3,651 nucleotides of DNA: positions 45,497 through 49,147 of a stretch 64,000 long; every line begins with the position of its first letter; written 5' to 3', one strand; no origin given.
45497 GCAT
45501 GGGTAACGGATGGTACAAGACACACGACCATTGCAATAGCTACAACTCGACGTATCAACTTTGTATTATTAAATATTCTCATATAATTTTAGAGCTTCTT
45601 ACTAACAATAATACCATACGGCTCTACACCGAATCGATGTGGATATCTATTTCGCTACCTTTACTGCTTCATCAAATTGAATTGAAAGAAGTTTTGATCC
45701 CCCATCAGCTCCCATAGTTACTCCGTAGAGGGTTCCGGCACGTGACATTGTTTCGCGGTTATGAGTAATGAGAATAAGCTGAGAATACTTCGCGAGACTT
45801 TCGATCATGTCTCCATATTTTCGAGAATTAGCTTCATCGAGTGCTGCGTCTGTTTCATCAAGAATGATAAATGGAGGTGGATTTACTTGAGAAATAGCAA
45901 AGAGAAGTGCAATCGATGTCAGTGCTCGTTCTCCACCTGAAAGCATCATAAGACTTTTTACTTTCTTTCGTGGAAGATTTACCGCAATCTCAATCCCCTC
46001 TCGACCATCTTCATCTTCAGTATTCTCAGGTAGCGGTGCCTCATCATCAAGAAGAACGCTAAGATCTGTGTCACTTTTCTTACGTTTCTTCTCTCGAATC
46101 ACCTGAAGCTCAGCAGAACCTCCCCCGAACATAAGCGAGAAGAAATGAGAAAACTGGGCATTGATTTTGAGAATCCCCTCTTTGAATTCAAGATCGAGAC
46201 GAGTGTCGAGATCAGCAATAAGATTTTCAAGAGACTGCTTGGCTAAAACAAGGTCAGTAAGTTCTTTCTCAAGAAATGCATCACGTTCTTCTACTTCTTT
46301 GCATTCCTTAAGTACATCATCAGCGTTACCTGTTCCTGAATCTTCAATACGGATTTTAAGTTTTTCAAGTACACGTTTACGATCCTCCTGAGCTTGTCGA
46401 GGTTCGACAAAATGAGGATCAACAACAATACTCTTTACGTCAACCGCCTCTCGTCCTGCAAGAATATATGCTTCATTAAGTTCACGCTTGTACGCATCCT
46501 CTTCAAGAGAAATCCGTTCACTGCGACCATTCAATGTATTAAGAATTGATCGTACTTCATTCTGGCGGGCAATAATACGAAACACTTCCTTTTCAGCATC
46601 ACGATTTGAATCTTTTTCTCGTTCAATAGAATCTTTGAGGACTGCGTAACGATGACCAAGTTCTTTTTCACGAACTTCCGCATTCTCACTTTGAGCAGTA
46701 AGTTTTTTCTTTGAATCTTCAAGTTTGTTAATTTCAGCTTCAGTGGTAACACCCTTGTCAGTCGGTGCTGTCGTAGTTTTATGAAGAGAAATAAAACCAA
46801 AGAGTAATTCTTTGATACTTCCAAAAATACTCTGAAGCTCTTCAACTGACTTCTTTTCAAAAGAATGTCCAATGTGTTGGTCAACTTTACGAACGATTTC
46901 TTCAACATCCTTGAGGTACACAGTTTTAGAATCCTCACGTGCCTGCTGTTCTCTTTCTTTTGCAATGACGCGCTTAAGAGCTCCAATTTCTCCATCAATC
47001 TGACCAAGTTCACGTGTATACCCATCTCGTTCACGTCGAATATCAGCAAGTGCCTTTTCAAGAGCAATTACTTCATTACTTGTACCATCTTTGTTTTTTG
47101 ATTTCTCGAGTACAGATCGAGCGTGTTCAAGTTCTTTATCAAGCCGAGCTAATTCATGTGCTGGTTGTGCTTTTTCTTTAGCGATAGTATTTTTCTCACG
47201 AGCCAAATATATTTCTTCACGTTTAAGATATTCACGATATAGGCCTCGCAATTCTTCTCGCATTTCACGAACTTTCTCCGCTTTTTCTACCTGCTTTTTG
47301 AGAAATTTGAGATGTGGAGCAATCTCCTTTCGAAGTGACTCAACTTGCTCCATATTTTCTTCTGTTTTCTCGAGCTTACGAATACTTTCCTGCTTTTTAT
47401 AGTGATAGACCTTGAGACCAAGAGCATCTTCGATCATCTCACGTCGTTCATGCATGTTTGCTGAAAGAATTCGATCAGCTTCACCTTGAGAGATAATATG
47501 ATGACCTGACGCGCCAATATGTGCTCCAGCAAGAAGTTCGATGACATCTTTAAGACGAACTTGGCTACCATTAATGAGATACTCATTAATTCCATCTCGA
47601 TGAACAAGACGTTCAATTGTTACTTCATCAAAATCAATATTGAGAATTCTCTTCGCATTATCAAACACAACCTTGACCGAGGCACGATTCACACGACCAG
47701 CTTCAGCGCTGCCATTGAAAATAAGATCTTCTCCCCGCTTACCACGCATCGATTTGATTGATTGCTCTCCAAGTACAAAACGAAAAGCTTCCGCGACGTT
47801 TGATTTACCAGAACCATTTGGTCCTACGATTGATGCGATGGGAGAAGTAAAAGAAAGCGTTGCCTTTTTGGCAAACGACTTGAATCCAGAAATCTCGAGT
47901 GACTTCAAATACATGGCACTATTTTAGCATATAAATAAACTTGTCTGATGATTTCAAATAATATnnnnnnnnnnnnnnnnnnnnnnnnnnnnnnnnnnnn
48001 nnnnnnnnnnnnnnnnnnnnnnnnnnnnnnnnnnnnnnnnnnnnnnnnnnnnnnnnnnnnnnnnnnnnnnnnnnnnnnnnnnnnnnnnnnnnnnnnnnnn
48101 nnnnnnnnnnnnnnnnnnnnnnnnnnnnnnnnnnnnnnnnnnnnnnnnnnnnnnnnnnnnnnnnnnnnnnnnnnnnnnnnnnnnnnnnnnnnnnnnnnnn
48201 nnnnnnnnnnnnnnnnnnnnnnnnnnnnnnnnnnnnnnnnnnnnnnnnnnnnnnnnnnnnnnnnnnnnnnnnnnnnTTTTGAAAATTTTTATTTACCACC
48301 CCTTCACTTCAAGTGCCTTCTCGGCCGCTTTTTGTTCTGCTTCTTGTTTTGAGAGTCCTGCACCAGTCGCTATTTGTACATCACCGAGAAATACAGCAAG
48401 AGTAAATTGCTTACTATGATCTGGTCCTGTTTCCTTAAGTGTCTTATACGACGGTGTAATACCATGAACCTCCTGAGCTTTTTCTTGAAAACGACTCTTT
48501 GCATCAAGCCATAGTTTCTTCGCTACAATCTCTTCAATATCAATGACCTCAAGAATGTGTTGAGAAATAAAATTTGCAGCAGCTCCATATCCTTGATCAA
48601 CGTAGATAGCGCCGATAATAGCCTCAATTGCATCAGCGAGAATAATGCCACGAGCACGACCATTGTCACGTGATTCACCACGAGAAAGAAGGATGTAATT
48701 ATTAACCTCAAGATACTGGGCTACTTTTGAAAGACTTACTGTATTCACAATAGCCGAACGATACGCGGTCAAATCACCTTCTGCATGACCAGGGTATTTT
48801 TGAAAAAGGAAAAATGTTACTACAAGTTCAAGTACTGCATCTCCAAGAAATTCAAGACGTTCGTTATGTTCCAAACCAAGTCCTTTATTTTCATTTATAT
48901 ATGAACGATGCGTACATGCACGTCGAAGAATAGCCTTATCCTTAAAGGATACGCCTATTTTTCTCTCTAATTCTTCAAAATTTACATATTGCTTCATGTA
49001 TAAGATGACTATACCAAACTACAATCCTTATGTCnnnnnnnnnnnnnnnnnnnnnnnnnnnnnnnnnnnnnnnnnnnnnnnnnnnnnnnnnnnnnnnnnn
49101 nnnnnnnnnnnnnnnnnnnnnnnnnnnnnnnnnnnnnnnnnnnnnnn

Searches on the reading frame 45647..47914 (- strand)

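Call 15: search_protein_families(library=pfam, proteins=[window:45647-47914:-], max_evalue=0.00001)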
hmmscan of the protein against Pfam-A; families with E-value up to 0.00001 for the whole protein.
window:45647-47914:- (755 aa): 4 families
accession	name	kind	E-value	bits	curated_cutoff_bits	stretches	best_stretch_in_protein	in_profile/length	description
PF02463.25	SMC_N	-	2.1e-66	223.9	40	1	2-738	1-217/220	RecF/RecN/SMC N terminal domain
PF13476.12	AAA_23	-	5.9e-15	56.9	27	1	5-230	1-177/201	AAA domain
PF13175.12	AAA_15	-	3.4e-10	40.5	32.1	1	1-421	1-303/374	AAA ATPase domain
PF13304.12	AAA_21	-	2.3e-08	34.9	27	0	26-54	1-36/304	AAA domain, putative AbiEii toxin, Type IV TA system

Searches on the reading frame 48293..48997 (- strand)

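Call 15: search_protein_families(library=pfam, proteins=[window:48293-48997:-], max_evalue=0.00001)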
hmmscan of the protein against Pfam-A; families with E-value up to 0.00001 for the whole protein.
window:48293-48997:- (234 aa): 4 families
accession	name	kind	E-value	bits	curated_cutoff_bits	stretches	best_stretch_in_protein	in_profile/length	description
PF14622.11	Ribonucleas_3_3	-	6.5e-38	130.2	35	1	20-150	1-126/128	Ribonuclease-III-like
PF00636.31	Ribonuclease_3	-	3e-24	86.2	27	1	46-136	1-102/102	Ribonuclease III domain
PF00035.32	dsrm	-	1.3e-15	58.1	23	1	166-231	1-65/66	Double-stranded RNA binding motif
PF22935.1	RM44_endonuclase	-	5e-06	27.1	27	0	14-131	13-139/139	Large ribosomal subunit protein mL44, endonuclease domain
